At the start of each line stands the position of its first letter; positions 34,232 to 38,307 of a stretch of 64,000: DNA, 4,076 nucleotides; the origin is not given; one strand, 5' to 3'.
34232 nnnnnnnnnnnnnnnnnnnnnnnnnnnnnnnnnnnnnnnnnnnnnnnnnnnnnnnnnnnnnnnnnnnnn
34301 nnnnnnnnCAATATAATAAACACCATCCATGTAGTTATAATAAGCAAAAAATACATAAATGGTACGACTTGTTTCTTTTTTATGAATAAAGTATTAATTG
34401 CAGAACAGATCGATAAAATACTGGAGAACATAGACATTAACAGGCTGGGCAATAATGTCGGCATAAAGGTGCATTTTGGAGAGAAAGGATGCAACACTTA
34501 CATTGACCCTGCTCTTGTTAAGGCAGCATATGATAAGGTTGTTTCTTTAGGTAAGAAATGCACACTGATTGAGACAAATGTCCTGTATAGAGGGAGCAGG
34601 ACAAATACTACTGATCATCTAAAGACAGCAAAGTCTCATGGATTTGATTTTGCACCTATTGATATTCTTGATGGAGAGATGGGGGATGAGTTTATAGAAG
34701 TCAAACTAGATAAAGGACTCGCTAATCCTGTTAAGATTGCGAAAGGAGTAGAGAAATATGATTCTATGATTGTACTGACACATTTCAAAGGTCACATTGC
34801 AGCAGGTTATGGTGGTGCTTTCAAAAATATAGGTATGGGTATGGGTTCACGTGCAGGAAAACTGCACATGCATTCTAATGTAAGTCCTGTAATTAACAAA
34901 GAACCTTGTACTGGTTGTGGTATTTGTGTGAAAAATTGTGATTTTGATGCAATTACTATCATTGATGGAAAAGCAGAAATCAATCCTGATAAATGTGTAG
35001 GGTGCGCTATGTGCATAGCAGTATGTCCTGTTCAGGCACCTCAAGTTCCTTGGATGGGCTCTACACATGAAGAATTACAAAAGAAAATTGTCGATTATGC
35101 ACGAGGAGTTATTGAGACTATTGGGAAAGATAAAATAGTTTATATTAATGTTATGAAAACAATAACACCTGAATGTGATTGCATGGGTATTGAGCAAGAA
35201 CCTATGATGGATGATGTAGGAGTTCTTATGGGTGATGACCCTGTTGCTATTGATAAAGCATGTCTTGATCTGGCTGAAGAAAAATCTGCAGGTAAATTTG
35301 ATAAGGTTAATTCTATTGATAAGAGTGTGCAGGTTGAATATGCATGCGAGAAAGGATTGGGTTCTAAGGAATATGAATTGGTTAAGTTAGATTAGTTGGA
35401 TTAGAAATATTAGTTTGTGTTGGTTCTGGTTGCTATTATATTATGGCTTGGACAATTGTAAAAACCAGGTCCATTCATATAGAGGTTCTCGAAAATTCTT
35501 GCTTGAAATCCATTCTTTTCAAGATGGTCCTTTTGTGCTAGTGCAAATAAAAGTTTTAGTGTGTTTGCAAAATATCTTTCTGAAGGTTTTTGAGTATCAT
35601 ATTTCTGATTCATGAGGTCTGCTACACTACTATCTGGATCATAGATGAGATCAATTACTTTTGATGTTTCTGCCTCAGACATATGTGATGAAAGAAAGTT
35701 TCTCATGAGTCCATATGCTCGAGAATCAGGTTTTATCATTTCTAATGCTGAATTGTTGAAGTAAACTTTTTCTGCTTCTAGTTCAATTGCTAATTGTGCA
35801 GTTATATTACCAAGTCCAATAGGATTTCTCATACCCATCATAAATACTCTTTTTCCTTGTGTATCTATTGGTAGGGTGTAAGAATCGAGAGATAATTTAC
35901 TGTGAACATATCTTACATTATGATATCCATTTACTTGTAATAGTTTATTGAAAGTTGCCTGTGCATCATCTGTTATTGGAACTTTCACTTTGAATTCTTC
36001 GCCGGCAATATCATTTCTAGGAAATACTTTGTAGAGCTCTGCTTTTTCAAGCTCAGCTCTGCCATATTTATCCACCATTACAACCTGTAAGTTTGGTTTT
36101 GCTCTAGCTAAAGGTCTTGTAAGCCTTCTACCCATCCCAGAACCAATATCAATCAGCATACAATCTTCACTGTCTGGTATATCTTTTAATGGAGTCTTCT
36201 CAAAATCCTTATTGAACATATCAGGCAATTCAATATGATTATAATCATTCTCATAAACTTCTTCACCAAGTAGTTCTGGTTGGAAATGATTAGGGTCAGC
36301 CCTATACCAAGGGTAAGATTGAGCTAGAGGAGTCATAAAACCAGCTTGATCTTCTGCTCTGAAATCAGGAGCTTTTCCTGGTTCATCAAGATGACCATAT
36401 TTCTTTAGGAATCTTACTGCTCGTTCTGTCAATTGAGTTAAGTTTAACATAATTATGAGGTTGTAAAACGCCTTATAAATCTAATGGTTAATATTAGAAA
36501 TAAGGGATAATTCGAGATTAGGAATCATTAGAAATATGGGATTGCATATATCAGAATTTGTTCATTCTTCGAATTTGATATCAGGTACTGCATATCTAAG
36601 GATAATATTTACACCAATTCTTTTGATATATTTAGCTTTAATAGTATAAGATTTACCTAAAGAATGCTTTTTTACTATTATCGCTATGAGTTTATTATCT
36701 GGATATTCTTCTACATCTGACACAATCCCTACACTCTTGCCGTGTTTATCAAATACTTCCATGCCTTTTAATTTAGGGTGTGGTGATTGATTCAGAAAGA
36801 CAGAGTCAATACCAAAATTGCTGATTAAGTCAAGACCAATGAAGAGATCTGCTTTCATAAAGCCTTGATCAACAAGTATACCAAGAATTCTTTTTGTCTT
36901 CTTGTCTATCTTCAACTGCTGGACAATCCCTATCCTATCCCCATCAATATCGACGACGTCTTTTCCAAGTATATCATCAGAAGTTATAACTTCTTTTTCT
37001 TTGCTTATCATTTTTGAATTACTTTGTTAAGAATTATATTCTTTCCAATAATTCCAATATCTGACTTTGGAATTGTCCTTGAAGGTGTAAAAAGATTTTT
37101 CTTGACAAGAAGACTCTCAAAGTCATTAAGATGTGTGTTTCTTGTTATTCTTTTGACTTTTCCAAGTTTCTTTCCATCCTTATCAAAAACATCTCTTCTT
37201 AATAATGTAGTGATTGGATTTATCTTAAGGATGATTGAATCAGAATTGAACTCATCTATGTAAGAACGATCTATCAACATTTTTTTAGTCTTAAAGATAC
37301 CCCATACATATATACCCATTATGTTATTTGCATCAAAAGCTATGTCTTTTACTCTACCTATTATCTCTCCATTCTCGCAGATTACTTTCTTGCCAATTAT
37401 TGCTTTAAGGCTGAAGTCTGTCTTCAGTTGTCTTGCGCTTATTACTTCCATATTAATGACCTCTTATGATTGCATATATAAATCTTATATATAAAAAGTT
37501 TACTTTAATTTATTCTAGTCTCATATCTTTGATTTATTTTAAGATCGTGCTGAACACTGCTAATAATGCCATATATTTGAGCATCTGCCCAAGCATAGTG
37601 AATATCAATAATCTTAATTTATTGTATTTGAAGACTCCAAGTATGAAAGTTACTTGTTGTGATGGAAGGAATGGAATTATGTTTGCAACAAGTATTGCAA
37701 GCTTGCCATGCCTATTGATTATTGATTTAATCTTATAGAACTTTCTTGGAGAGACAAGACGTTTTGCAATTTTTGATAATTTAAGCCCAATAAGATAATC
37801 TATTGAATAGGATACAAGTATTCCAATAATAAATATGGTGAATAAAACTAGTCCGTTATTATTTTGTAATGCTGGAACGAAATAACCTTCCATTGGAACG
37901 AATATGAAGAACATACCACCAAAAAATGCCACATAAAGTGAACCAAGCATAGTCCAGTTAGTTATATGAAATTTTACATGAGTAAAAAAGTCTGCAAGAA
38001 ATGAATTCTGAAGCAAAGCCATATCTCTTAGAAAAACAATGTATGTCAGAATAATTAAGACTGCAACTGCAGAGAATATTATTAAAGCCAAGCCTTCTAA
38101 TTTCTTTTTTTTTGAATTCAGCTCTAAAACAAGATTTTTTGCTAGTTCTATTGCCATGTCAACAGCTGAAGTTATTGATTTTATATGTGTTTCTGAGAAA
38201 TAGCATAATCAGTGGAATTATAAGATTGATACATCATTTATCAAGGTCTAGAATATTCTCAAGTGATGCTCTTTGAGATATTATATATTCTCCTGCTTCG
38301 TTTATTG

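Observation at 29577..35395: Candidate undescribed biosynthetic/modification operon: two radical-SAM/SPASM enzymes, two P-loop kinases, and a DUF362-ferredoxin protein, tightly translationally coupled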

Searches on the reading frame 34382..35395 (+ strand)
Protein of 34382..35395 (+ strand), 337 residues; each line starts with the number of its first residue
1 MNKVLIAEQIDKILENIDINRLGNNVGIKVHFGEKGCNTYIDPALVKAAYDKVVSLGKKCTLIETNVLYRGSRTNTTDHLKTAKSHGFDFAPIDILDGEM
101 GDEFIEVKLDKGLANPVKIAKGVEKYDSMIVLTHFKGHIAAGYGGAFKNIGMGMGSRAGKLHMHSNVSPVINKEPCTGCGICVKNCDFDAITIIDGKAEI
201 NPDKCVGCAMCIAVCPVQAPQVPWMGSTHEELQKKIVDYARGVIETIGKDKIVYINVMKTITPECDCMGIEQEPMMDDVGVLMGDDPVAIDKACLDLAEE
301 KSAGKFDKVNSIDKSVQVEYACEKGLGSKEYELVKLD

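Call 3: search_protein_families(library=pfam, proteins=[window:34382-35395:+], max_evalue=0.01)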
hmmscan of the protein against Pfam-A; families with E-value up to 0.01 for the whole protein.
window:34382-35395:+ (337 aa): 15 families
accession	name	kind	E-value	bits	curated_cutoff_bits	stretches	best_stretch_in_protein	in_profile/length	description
PF04015.17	DUF362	-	2.3e-43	149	24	1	26-296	1-200/200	Domain of unknown function (DUF362)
PF00037.32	Fer4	-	1.9e-12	46.9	21.1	2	199-220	2-23/24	4Fe-4S binding domain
PF12837.12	Fer4_6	-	2.1e-12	46.8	25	2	198-220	2-24/24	4Fe-4S binding domain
PF14697.11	Fer4_21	-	1.4e-09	38.4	35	1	170-218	2-54/59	4Fe-4S dicluster domain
PF12797.12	Fer4_2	-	3.3e-09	36.5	24.5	2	169-186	3-20/22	4Fe-4S binding domain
PF12838.12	Fer4_7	-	4.3e-09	37.1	27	1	176-219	2-52/52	4Fe-4S dicluster domain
PF13237.11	Fer4_10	-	3.1e-08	33.8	25.5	1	169-216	2-53/53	4Fe-4S dicluster domain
PF13187.11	Fer4_9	-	1.2e-07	32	27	1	176-218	2-50/52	4Fe-4S dicluster domain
PF12800.12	Fer4_4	-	5.6e-05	23.6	24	1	202-217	1-16/17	4Fe-4S binding domain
PF25160.1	LdpA_Fe-S-bd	-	7.2e-05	22.9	27.6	1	182-218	9-41/49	LdpA Fe-S cluster-binding domain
PF13183.11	Fer4_8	-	9.2e-05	23.3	27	0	203-231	3-32/68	4Fe-4S dicluster domain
PF09861.14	Lar_N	-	0.00042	20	23.3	1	115-166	143-194/204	Lactate racemase N-terminal domain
PF13484.11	Fer4_16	-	0.00044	21.4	30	0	204-223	1-20/66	4Fe-4S double cluster binding domain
PF12798.12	Fer4_3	-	0.00062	20.8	27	0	176-190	1-15/15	4Fe-4S binding domain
PF17179.9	Fer4_22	-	0.0012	20.1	27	0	199-218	75-94/95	4Fe-4S dicluster domain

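Call 4: search_protein_families(library=ncbifam, proteins=[window:34382-35395:+], max_evalue=0.01)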
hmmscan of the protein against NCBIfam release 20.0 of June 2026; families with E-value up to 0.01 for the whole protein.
window:34382-35395:+ (337 aa): 74 families (the best 25 are shown)
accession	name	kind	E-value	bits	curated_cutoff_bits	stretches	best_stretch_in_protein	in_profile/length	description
NF040770.1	hetero_SS_HdrA2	exception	6.5e-13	47.7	1100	1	159-222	563-625/777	CoB-CoM heterodisulfide reductase HdrA2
TIGR03294.1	FrhG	equivalog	1.7e-11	44.3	245.5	1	169-217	169-217/228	coenzyme F420 hydrogenase subunit gamma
NF038196.1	ferrodoxin_EFR1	subfamily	2.1e-11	44.3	75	1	168-222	178-231/242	EFR1 family ferrodoxin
NF045874.1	Vhu_polyferre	exception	4.9e-11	42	600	1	167-271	121-223/381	F420-non-reducing hydrogenase associated-polyferredoxin VhuB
NF005503.0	PRK07118.1-2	equivalog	1.4e-10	40.9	252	1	175-218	139-182/292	RnfABCDGE type electron transport complex subunit B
NF043069.1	T4HPD_activ_SAM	equivalog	5.2e-10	39.2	425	1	171-237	48-114/299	trans-4-hydroxy-L-proline dehydratase activase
NF010368.0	PRK13795.1-3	equivalog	5.4e-10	38.2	588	1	169-217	582-629/635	hypothetical protein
TIGR02179.1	PorD_KorD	subfamily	1.5e-09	37.9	60.05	1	164-219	15-71/78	2-oxoacid:acceptor oxidoreductase, delta subunit, pyruvate/2-ketoisovalerate family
NF042909.1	FMH_DH_FwdF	exception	1.9e-09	37.1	375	2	169-237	220-291/336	tungsten-dependent formylmethanofuran dehydrogenase subunit FwdF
TIGR02700.1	flavo_MJ0208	hypoth_equivalog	2.4e-09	36.8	251.35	1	166-219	140-193/234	dihydromethanopterin reductase (acceptor)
TIGR04041.1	activase_YjjW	hypoth_equivalog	2.5e-09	37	250.2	1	174-222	41-90/276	YjjW family glycine radical enzyme activase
NF058577.1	FdxA_fam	equivalog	3.6e-09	36.7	65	1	174-219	7-52/52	4Fe-4S ferredoxin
NF005504.0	PRK07118.1-3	equivalog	3.9e-09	36.3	437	1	173-219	218-264/293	Fe-S cluster domain-containing protein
NF009945.0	PRK13409.1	equivalog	5.9e-09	35.1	469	1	165-195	40-70/592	ribosome biogenesis/translation initiation ATPase RLI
NF005505.0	PRK07118.1-4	equivalog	7.4e-09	35.5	378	2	171-219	213-261/265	Fe-S cluster domain-containing protein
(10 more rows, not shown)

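Call 57: search_protein_families(library=padloc, proteins=[window:34382-35395:+], max_evalue=0.001)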
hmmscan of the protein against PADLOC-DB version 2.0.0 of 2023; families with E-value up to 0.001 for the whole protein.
window:34382-35395:+ (337 aa): 0 families

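Call 74: find_homologous_proteins(query=window:34382-35395:+, max_evalue=1e-20)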
Query window:34382-35395:+ (337 aa): 3254 proteins with E <= 1e-20 among 4516 candidates; the best 120 are listed.
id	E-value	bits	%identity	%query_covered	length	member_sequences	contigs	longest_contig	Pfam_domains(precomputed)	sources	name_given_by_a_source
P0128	6.3e-160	550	69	100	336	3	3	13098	PF14697.12,PF04015.18,PF12797.13,PF12837.13,PF00037.33,PF12838.13,PF25160.2,PF13237.12,PF13187.12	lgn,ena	-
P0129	7.7e-156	537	69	99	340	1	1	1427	PF14697.12,PF04015.18,PF12797.13,PF12837.13,PF00037.33,PF13484.12,PF12838.13,PF25160.2,PF13237.12,PF13187.12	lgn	-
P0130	9.2e-156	536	67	100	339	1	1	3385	PF14697.12,PF04015.18,PF12797.13,PF12837.13,PF00037.33,PF12838.13,PF13237.12,PF13187.12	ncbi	-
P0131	1.7e-154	532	68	100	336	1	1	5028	PF14697.12,PF04015.18,PF12797.13,PF12837.13,PF00037.33,PF13484.12,PF12838.13,PF13237.12,PF13187.12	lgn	-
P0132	3.6e-153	528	67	100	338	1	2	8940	PF14697.12,PF04015.18,PF12797.13,PF12837.13,PF00037.33,PF12838.13,PF25160.2,PF13237.12,PF13187.12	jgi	-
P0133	4.3e-153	528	68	100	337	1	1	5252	PF14697.12,PF04015.18,PF12797.13,PF12837.13,PF00037.33,PF13484.12,PF12838.13,PF25160.2,PF13237.12,PF13187.12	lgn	-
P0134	2.0e-151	522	68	99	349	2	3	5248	PF14697.12,PF04015.18,PF12797.13,PF12837.13,PF00037.33,PF13484.12,PF12838.13,PF13237.12,PF13187.12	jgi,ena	-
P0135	2.9e-151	522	66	100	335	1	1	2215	PF14697.12,PF04015.18,PF12797.13,PF12837.13,PF00037.33,PF13484.12,PF12838.13,PF25160.2,PF13237.12,PF12800.13,PF13187.12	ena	-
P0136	1.3e-150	519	66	100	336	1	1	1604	PF14697.12,PF04015.18,PF12797.13,PF12837.13,PF00037.33,PF13484.12,PF12838.13,PF25160.2,PF13237.12,PF13187.12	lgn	-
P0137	1.4e-150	519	63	100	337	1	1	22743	PF14697.12,PF04015.18,PF12797.13,PF12837.13,PF00037.33,PF13484.12,PF12838.13,PF13237.12,PF13183.12,PF13187.12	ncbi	-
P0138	3.5e-150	518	66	99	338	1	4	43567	PF14697.12,PF04015.18,PF12797.13,PF12837.13,PF00037.33,PF12838.13,PF13237.12,PF13187.12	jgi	-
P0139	1.6e-148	513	64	100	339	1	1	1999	PF14697.12,PF04015.18,PF12797.13,PF12837.13,PF00037.33,PF12838.13,PF13237.12,PF13187.12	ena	-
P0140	2.9e-148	512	66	98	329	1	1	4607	PF14697.12,PF04015.18,PF12797.13,PF12837.13,PF00037.33,PF12838.13,PF25160.2,PF13237.12,PF13183.12,PF13187.12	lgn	-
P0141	9.2e-144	497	64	100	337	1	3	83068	PF14697.12,PF04015.18,PF12797.13,PF12837.13,PF00037.33,PF12838.13,PF13237.12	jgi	jgi:uncharacterized Fe-S center protein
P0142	4.4e-143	495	63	99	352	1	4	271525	PF14697.12,PF04015.18,PF12797.13,PF12837.13,PF00037.33,PF13484.12,PF12838.13,PF13237.12,PF13187.12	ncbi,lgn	-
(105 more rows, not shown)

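Call 75: find_encoding_contigs(protein=P0128, flank=7000, max_places=3)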
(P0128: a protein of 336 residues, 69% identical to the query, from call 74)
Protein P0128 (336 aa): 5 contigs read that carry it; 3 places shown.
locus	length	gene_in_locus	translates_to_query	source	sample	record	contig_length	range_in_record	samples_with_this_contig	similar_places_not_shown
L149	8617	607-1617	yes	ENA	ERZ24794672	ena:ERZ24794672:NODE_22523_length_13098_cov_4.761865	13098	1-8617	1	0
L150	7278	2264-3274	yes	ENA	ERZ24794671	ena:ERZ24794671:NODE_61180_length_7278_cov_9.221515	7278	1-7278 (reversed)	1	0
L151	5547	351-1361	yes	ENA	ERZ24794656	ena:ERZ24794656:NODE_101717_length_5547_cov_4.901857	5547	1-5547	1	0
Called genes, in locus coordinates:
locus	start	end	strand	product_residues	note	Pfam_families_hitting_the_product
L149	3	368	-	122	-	?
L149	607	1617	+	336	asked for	PF04015:DUF362, PF12797:Fer4_2 (faint), PF13237:Fer4_10, PF12838:Fer4_7, PF13187:Fer4_9 (weak), PF14697:Fer4_21, PF00037:Fer4 (weak), PF12837:Fer4_6 (weak), +1 more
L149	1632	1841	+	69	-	-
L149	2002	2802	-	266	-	-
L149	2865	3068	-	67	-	PF20095:DUF6485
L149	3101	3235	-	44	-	-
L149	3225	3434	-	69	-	-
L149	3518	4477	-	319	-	PF03773:ArsP_1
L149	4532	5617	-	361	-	PF04055:Radical_SAM, PF14520:HHH_5 (weak), PF12836:HHH_3, PF00633:HHH (weak)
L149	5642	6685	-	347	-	PF00701:DHDPS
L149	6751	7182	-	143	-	-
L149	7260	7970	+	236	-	PF08123:DOT1 (weak)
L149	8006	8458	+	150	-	-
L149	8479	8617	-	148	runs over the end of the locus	PF00085:Thioredoxin, PF13098:Thioredoxin_2, PF13905:Thioredoxin_8 (faint)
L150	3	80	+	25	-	?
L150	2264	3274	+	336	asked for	PF04015:DUF362, PF12797:Fer4_2 (faint), PF13237:Fer4_10, PF12838:Fer4_7, PF13187:Fer4_9 (weak), PF14697:Fer4_21, PF00037:Fer4 (weak), PF12837:Fer4_6 (weak), +1 more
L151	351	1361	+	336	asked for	PF04015:DUF362, PF12797:Fer4_2 (faint), PF13237:Fer4_10, PF12838:Fer4_7, PF13187:Fer4_9 (weak), PF14697:Fer4_21, PF00037:Fer4 (weak), PF12837:Fer4_6 (weak), +1 more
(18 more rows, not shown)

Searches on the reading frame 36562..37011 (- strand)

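Call 9: search_protein_families(library=pfam, proteins=[window:36562-37011:-], max_evalue=0.001)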
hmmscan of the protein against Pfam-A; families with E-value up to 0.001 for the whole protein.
window:36562-37011:- (149 aa): 2 families
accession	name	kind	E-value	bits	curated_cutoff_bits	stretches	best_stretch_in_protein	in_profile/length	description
PF05239.21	PRC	-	1.4e-14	54.3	21.2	2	7-51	2-46/78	PRC-barrel domain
PF24986.1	PRC_RimM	-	4.6e-05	23.4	27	1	80-113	3-36/69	RimM PRC barrel domain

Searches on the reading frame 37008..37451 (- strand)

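Call 9: search_protein_families(library=pfam, proteins=[window:37008-37451:-], max_evalue=0.001)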
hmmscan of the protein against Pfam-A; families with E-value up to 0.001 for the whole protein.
window:37008-37451:- (147 aa): 1 family
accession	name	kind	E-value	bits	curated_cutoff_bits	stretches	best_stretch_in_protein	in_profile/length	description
PF05239.21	PRC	-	2.3e-13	50.4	21.2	2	12-80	3-74/78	PRC-barrel domain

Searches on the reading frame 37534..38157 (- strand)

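Call 105: search_protein_families(library=pfam, proteins=[window:37534-38157:-], max_evalue=0.0001)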
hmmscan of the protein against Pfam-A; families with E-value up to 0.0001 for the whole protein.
window:37534-38157:- (207 aa): 1 family
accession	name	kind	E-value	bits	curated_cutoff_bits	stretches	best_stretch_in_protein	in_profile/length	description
PF09335.16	VTT_dom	-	2.2e-12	48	33.9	1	77-201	7-120/123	VTT domain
